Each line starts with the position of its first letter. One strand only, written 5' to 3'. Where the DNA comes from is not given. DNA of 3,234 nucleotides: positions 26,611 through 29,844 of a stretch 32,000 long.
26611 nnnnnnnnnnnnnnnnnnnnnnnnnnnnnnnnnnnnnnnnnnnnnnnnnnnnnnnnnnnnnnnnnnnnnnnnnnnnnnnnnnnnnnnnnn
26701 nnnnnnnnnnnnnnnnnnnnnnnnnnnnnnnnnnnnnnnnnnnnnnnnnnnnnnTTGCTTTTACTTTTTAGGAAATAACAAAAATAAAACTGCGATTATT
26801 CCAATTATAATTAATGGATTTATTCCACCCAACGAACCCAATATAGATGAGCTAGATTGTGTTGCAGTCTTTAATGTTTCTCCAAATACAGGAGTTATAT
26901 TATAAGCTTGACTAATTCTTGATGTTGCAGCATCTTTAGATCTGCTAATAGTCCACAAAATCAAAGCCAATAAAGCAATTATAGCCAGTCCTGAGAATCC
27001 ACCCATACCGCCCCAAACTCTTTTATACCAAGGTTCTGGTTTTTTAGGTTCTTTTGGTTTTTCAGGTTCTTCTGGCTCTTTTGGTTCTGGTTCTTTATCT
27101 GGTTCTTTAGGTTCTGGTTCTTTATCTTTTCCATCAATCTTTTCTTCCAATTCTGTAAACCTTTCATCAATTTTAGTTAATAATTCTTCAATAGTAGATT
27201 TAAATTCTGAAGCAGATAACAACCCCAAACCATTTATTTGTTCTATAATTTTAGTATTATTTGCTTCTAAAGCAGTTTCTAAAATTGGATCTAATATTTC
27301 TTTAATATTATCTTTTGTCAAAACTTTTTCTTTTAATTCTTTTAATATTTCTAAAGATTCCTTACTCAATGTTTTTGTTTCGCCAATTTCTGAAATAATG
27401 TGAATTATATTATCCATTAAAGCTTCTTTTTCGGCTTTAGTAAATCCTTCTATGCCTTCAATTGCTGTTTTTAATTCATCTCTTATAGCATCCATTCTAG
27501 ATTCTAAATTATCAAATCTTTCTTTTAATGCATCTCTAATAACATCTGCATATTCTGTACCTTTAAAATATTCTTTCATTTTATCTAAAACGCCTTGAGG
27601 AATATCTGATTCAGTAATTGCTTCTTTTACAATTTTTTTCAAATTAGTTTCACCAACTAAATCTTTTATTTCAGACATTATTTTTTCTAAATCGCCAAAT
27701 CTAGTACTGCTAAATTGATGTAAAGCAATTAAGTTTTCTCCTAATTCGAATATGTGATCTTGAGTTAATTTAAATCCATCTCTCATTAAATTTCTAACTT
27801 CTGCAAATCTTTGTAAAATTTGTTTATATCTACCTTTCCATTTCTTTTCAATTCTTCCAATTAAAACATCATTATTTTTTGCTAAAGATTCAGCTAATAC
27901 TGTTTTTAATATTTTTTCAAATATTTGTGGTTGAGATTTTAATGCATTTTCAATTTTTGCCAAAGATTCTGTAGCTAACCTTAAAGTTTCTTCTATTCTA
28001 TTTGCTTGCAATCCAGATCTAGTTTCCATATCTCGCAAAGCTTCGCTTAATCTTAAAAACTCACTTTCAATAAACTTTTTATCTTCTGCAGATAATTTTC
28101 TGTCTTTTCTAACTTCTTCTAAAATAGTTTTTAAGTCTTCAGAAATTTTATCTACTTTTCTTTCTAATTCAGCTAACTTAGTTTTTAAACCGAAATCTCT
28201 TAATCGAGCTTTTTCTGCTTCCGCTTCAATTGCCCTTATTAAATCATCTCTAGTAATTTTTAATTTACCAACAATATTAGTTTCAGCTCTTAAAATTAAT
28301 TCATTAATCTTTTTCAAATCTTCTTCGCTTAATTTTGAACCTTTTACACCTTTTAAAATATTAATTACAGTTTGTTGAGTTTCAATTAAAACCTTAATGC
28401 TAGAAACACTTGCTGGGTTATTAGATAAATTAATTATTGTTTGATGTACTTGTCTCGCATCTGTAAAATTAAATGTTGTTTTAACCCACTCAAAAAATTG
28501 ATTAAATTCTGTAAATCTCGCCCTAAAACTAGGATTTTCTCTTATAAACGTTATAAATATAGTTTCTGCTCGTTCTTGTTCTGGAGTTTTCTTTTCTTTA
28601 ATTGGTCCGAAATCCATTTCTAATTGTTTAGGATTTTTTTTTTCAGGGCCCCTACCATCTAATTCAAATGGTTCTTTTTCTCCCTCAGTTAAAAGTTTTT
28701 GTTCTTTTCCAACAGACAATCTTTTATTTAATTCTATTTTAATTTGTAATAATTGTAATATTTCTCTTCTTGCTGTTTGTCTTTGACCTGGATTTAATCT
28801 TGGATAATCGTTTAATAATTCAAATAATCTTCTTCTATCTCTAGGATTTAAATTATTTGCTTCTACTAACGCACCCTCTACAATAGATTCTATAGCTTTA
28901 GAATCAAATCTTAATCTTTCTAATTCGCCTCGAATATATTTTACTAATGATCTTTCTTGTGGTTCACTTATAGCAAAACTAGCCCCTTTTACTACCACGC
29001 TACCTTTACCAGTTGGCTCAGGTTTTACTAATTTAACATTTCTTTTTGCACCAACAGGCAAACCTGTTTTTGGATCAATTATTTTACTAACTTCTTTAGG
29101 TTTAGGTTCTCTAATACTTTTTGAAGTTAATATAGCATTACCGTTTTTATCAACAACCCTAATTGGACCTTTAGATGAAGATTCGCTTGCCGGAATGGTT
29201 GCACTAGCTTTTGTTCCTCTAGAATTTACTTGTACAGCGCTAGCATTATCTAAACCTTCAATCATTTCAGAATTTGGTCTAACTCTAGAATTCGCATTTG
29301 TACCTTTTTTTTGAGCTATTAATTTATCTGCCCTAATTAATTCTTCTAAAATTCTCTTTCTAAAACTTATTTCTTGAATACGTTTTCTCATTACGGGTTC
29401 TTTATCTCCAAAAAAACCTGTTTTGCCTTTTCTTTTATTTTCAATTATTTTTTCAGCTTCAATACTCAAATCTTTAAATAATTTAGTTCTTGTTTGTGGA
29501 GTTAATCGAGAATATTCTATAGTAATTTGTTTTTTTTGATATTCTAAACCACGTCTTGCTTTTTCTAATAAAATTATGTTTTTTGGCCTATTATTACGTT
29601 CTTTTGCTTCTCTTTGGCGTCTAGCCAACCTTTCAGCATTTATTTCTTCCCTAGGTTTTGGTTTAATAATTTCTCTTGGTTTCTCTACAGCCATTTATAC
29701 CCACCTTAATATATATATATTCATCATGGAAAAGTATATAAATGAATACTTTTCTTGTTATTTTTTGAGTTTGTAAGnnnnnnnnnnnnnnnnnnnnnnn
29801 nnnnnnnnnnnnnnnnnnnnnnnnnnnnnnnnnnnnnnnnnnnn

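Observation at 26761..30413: Two adjacent cytoplasmic coiled-coil proteins anchored by C-terminal membrane hairpins (977 aa and 211 aa): candidate undescribed membrane-associated system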

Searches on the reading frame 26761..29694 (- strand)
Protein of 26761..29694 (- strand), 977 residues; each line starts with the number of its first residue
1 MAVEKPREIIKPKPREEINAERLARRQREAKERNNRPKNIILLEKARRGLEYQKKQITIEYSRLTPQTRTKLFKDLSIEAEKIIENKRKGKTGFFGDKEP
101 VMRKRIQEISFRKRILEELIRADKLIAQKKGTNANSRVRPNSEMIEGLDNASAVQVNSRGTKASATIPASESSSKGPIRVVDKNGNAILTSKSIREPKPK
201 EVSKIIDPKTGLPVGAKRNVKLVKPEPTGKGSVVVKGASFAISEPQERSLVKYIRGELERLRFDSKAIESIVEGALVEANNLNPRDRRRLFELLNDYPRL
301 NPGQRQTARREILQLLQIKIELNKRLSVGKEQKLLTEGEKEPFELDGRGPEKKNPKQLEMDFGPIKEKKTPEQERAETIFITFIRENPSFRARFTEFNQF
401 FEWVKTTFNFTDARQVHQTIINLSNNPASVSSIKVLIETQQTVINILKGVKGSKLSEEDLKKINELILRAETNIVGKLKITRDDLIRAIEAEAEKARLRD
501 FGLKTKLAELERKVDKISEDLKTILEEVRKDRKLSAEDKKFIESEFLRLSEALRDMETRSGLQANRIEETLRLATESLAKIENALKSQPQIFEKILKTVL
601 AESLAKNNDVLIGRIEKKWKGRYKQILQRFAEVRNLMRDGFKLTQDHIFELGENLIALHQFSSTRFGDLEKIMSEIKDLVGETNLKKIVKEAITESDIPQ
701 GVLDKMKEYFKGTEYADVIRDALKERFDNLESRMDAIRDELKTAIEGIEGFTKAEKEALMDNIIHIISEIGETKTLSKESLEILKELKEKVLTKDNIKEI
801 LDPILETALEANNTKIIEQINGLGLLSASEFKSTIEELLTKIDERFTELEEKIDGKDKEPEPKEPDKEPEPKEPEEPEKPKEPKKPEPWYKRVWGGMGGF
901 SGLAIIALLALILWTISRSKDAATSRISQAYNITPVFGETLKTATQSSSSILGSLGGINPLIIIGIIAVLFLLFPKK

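Call 4: search_protein_families(library=pfam, proteins=[window:26761-29694:-], max_evalue=1)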
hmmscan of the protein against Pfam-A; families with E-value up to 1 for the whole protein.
window:26761-29694:- (977 aa): 9 families
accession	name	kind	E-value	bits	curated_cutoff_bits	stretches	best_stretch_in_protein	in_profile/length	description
PF21093.3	Nup188_N-subdom_III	-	0.0017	17.8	24.3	1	752-835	29-111/413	Nucleoporin Nup188, N-terminal subdomain III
PF11304.13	DUF3106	-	0.042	14.8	24.3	1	280-317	20-75/104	Protein of unknown function (DUF3106)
PF02183.23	HALZ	-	0.077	13.6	28.1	0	721-740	8-27/43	Homeobox associated leucine zipper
PF00689.26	Cation_ATPase_C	-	0.19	11.9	27.3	1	870-974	27-133/175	Cation transporting ATPase, C-terminus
PF16320.10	Ribosomal_L12_N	-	0.2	11.8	25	0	814-837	3-26/48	Ribosomal protein L7/L12 dimerisation domain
PF06122.16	TraH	-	0.2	11.4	25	1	510-572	282-345/358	Conjugative relaxosome accessory transposon protein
PF05696.16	DUF826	-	0.35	11.5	25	0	715-741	18-45/75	Protein of unknown function (DUF826)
PF18719.7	ArlS_N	-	0.41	11.3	27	0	169-204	54-88/140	ArlS sensor domain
PF15027.12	MGT5A_N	-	0.71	10.1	27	0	808-854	57-103/137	MGT5A-like, N-terminal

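Call 6: find_homologous_proteins(query=window:26761-29694:-, max_evalue=0.001)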
Query window:26761-29694:- (977 aa): 4 proteins with E <= 0.001 among 8000 candidates.
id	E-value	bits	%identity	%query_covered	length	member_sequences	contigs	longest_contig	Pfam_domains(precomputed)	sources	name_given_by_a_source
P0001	0.0e+0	2072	100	100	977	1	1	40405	-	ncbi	-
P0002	0.0e+0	1131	70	80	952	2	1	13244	-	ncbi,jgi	jgi:hypothetical protein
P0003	0.0e+0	1021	63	82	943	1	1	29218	-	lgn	-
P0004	4.4e-142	494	48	62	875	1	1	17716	-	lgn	-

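Call 7: find_encoding_contigs(protein=window:26761-29694:-, flank=10000)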
Protein window:26761-29694:- (977 aa): no gene with exactly this product is on record in the collection.

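Call 8: find_encoding_contigs(protein=P0002, flank=10000)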
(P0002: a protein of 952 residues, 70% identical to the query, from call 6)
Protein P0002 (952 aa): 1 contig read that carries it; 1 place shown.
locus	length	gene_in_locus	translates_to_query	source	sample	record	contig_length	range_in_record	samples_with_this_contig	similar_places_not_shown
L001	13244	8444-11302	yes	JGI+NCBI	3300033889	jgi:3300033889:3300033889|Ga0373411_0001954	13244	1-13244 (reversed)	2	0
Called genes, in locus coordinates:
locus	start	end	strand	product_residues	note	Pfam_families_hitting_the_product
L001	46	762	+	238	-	PF02272:DHHA1 (weak)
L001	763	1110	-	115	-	-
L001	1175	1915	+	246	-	-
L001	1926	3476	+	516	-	PF23613:ELP3_N, PF04055:Radical_SAM, PF16199:Radical_SAM_C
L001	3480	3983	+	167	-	PF01978:TrmB (weak), PF13404:HTH_AsnC-type, PF13412:HTH_24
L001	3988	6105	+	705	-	PF01751:Toprim, PF01131:Topoisom_bac, PF01396:Zn_ribbon_Top1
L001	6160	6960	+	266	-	-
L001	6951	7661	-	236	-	-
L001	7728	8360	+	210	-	-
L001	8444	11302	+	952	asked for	-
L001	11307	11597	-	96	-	-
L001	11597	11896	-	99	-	-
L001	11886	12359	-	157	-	-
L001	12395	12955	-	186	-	PF00827:Ribosomal_L15e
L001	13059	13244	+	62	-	?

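Call 9: find_encoding_contigs(protein=P0003, flank=10000)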
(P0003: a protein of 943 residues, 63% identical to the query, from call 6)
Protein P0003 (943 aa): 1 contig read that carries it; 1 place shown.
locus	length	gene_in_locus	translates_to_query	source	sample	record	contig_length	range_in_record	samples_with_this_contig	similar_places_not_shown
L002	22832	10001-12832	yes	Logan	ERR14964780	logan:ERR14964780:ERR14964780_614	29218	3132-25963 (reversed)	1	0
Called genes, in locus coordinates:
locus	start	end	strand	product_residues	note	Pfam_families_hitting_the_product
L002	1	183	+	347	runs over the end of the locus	PF26356:Pelota_N, PF03464:eRF1_2, PF03465:eRF1_3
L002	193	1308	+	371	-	PF02272:DHHA1 (faint), PF01368:DHH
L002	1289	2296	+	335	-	PF01966:HD (weak)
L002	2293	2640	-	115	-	-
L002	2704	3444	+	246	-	-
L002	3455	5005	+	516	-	PF23613:ELP3_N, PF04055:Radical_SAM, PF16199:Radical_SAM_C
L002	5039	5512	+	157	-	PF01978:TrmB (weak), PF13404:HTH_AsnC-type, PF13412:HTH_24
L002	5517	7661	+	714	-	PF01751:Toprim, PF01131:Topoisom_bac, PF01396:Zn_ribbon_Top1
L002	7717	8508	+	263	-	-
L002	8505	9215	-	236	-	-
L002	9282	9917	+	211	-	-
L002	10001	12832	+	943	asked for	-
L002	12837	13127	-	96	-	-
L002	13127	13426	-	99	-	-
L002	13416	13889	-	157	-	-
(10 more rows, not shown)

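Call 10: find_encoding_contigs(protein=P0004, flank=10000)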
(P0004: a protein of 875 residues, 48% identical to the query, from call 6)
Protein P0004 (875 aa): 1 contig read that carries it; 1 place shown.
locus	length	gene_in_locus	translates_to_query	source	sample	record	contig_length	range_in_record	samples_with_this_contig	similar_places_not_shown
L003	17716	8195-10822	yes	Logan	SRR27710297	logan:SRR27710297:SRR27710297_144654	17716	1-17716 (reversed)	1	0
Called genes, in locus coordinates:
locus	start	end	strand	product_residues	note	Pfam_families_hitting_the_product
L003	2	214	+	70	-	?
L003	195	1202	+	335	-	PF01966:HD (weak)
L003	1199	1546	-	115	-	-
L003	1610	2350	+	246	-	-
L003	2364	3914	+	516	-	PF23613:ELP3_N, PF04055:Radical_SAM, PF16199:Radical_SAM_C, PF00583:Acetyltransf_1 (faint)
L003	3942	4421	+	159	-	PF01978:TrmB (weak), PF13404:HTH_AsnC-type, PF13412:HTH_24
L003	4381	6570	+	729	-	PF01751:Toprim, PF01131:Topoisom_bac, PF01396:Zn_ribbon_Top1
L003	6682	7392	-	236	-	-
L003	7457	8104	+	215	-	-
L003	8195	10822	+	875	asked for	-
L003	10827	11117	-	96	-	-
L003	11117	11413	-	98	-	-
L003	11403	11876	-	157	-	-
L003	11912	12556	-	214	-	PF00827:Ribosomal_L15e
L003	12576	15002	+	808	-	PF01624:MutS_I, PF05188:MutS_II, PF05192:MutS_III, PF05190:MutS_IV, PF00488:MutS_V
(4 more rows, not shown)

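Call 19: find_related_loci(query=A1, collection=genome_contigs, flank=10000)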
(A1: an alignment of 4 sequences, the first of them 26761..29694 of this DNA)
Query A1 (977 aa) in genome_contigs; peptide patterns used: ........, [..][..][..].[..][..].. (x = any residue, [..] = any of these).
150 stretches matched a pattern, but none encodes a relative of the query by tblastn (E <= 1e-3).
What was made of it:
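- Tried and rejected: The genome_contigs scan with the A977 profile found nothing (call 19).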

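Call 21: find_related_loci(query=A1, collection=viral_contigs, flank=5000)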
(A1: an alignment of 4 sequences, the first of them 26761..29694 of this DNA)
Query A1 (977 aa) in viral_contigs; peptide patterns used: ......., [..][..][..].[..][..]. (x = any residue, [..] = any of these).
296 stretches matched a pattern, but none encodes a relative of the query by tblastn (E <= 1e-3).
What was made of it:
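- On Phage tail tape measure proteins: There is no IMG/VR relative (call 21).
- No relative on IMG/VR contigs (call 21).
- Tried and rejected: The viral_contigs scan also found nothing (call 21).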

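Call 24: search_protein_representatives(alignment_id=A1)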
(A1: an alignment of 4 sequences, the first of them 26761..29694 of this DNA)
Query: 4 sequences, 963 profile positions. Proteins with E-value up to 0.001 (for the whole library): 12; up to 1e-10: 11; up to 1e-30: 3. The best 12 are listed.
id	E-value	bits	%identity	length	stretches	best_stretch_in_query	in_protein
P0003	0.0e+00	1723.6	-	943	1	1-963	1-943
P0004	0.0e+00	1242.6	-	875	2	348-963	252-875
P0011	1.7e-33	132.3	-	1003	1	720-963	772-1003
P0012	6.9e-30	120.3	-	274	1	733-963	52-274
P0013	2.5e-28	115.2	-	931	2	713-963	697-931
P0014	6.0e-25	104.0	-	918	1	661-963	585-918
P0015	1.8e-22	95.8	-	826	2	713-963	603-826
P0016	3.1e-20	88.4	-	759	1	519-963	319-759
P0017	1.0e-19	86.7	-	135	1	842-963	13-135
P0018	3.6e-19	84.9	-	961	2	715-963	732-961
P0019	1.8e-11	59.4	-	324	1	855-963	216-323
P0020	7.5e-04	34.2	-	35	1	753-785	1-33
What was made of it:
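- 26761..29694 (-): A977: 977-aa orphan protein (basic N-terminal part, helical repeats, PEPK spacer, C-terminal two-TM hairpin). There are 3 close homologues (call 6) and 12 hits in total among 1.84e9 representative proteins (call 24).
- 28345..28590 (-): Most conserved cytoplasmic block of the close subfamily (residues 369-450, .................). Not detected in remote members (call 24).
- Closest known: DPANN coiled-coil proteins. Different: Its family has only 12 detectable members (call 24).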

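Call 26: predict_structure(alignment_id=A1)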
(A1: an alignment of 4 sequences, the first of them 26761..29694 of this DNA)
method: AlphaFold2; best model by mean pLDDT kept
length: 977 residues; sequences in the alignment: 4
mean_pLDDT: 49.6   pTM: 0.26
mean pLDDT of the five models: 49.6, 48.0, 44.9, 44.6, 44.3
residues with pLDDT >= 90: 0; 70-90: 163; 50-70: 293; < 50: 521
segments of 3 or more residues with pLDDT < 50: 1-20, 32-43, 45-48, 89-98, 128-240, 319-368, 451-454, 499-521, 553-573, 589-682, 692-712, 730-732, 848-967, 969-971, 973-977
pLDDT, mean of each block of 10 residues (from residue 1): 33 41 56 45 48 59 65 65 54 40 58 65 52 30 30 28 24 31 36 27 34 31 26 28 68 70 63 70 73 76 70 63 26 26 29 28 40 78 74 76 76 75 69 76 71 54 71 63 66 60 40 42 54 61 57 45 38 51 53 45 34 29 35 35 39 41 37 41 49 44 45 50 49 55 65 70 70 63 70 67 69 66 70 72 53 34 30 32 32 31 37 34 28 28 31 32 46 41
secondary structure, 60 per line:
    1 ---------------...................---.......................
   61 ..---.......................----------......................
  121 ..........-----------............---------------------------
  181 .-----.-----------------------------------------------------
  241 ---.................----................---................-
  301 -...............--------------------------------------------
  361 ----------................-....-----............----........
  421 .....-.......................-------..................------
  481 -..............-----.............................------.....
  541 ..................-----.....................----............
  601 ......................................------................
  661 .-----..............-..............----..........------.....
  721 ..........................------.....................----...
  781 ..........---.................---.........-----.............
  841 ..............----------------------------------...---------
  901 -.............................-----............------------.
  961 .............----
elements in order (helices of 4 or more, strands of 3 or more residues): H16-34 H38-62 H66-88 H99-130 H142-153 H244-260 H265-280 H284-299 H302-316 H371-386 H388-391 H397-408 H413-425 H427-449 H457-474 H482-495 H501-529 H536-558 H564-584 H589-638 H645-661 H667-680 H682-695 H700-709 H716-746 H753-773 H778-790 H794-810 H814-822 H828-854 H902-930 H936-947 H960-973
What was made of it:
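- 28975..29694 (-): Basic N-terminal region of A977 (residues 1-240, net charge about +27, partly helical, then S/K/P/G-rich). The AF2 model is helical at 16-130 and disordered at 130-240 (call 26).
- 28735..28974 (-): Small four-helix domain (residues 241-320). AF2 helices 244-316 with pLDDT ~63-76 (call 26).
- On Intermediate-filament-like / coiled-coil-rich proteins: The AF2 secondary structure shows helices of 10-50 aa separated by loops (call 26).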

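Call 29: find_homologous_proteins(query=A3, max_evalue=0.001)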
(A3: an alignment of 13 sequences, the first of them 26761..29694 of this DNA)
Query A3 (13 sequences) (977 aa, profile of the alignment): 4 proteins with E <= 0.001 among 8000 candidates.
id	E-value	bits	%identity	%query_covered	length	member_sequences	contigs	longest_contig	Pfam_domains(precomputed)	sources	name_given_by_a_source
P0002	7.1e-290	983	70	80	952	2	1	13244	-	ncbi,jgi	jgi:hypothetical protein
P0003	1.9e-287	975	63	82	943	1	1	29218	-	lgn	-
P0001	3.7e-281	954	100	100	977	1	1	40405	-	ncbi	-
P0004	2.0e-227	776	48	62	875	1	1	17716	-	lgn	-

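Call 30: find_encoding_contigs(protein=P0011, flank=10000, max_places=3)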
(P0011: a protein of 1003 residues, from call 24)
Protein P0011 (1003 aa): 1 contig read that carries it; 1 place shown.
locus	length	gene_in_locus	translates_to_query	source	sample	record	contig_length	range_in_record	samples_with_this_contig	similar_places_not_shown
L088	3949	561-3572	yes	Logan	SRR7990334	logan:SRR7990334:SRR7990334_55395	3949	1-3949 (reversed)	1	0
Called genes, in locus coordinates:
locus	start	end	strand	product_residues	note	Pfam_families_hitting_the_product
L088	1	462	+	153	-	?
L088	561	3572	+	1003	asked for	-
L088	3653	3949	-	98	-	?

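Call 31: find_encoding_contigs(protein=P0018, flank=10000, max_places=3)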
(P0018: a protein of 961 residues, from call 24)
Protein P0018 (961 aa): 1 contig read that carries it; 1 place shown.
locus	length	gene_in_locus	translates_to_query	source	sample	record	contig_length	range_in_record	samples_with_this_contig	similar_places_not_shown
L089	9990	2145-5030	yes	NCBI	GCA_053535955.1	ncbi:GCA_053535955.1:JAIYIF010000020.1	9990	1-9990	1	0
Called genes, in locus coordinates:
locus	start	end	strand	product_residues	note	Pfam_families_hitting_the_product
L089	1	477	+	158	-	?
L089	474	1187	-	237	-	-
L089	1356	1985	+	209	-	-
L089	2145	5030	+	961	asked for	-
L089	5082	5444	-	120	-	-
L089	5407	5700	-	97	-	PF04032:Rpr2 (weak)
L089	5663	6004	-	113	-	-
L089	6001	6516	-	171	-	-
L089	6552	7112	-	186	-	PF00827:Ribosomal_L15e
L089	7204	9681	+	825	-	PF01624:MutS_I, PF05188:MutS_II, PF05192:MutS_III, PF05190:MutS_IV, PF00488:MutS_V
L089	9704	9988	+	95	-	?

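Call 32: find_encoding_contigs(protein=P0013, flank=10000, max_places=2)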
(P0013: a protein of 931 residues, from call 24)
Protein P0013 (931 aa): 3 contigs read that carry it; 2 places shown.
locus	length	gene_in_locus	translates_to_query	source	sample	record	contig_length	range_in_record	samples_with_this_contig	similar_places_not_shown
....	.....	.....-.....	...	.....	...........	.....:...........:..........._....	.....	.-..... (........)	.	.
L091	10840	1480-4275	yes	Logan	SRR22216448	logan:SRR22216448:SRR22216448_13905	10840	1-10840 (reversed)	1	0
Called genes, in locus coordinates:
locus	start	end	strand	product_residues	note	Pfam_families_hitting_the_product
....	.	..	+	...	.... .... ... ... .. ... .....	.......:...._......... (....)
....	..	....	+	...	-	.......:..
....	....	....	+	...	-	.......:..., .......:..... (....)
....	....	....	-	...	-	-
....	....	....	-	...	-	-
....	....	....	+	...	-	-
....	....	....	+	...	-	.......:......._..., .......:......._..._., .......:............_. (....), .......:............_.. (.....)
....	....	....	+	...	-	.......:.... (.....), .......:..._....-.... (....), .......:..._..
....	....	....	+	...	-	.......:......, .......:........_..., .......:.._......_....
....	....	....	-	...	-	-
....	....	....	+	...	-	-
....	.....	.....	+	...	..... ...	-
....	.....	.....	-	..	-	?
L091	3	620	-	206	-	?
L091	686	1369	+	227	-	-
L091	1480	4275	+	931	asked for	-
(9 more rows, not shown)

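Call 33: find_encoding_contigs(protein=P0014, flank=10000, max_places=2)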
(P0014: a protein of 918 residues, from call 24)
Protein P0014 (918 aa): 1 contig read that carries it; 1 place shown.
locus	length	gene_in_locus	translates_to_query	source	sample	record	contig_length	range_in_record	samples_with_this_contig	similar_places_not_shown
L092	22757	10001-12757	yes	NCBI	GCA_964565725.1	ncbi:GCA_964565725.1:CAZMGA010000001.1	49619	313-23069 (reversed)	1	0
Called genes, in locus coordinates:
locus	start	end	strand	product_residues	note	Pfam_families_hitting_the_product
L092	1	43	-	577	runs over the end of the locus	PF04068:Fer4_RLI (weak), PF00037:Fer4 (weak), PF13555:AAA_29 (faint), PF00005:ABC_tran, PF13304:AAA_21 (faint), PF13401:AAA_22 (faint), PF20720:nSTAND3 (faint), PF00005:ABC_tran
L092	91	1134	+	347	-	PF26356:Pelota_N, PF03464:eRF1_2, PF03465:eRF1_3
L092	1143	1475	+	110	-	-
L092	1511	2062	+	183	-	-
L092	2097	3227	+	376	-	PF01368:DHH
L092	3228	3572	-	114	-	-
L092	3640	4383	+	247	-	-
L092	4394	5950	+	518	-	PF04055:Radical_SAM, PF16199:Radical_SAM_C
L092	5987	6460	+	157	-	PF01978:TrmB (weak), PF13404:HTH_AsnC-type, PF13412:HTH_24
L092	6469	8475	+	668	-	PF01751:Toprim, PF01131:Topoisom_bac, PF01396:Zn_ribbon_Top1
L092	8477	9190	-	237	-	-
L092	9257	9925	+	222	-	-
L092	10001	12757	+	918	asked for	-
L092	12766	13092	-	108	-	-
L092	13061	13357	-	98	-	-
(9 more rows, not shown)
